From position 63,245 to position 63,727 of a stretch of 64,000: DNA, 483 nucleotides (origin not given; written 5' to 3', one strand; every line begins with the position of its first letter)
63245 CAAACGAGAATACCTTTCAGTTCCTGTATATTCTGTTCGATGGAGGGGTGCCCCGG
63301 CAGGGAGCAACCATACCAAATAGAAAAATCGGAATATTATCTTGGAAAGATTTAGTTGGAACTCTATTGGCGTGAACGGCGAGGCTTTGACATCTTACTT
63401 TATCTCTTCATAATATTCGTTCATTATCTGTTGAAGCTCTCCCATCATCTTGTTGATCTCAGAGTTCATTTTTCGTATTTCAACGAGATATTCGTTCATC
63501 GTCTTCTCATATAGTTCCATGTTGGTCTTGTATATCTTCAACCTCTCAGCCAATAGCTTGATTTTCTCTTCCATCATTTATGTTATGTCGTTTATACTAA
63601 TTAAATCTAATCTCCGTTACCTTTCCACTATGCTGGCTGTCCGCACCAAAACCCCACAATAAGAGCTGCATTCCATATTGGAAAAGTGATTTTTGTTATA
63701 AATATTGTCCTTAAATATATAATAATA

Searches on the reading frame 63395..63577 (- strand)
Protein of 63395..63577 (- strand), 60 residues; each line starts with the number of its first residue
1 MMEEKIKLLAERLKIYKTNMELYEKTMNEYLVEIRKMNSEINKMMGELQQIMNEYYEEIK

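Call 35: search_protein_families(library=pfam, proteins=[window:63395-63577:-], max_evalue=0.1)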
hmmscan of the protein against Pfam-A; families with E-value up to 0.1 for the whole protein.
window:63395-63577:- (60 aa): 7 families
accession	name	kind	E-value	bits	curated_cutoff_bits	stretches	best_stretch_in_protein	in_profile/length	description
PF14677.12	FANCI_S3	-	0.013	15.6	25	1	13-58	105-154/216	FANCI solenoid 3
PF22709.1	Mu_Gam-Sipho_Gp157-TOTE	-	0.018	15.3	27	1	30-59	7-36/63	Mu Gam/Sipho_Gp157-like domain of the TOTE conflict systems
PF24139.1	TPR_TNPO3_IPO13_4th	-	0.035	14.6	27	1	2-58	7-63/105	Transportin-3/Importin-13 fourth TPR domain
PF02996.22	Prefoldin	-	0.035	14.5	23.2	1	13-53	79-119/120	Prefoldin subunit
PF19438.4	LIN9_C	-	0.038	13.8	26.5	1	10-55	104-150/273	LIN9 C-terminal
PF20234.3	DUF6591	-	0.05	13.8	27.1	1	14-58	147-193/228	Family of unknown function (DUF6591)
PF18709.6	DLP_helical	-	0.094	12.4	25.5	1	2-57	72-127/340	Dynamin-like helical domain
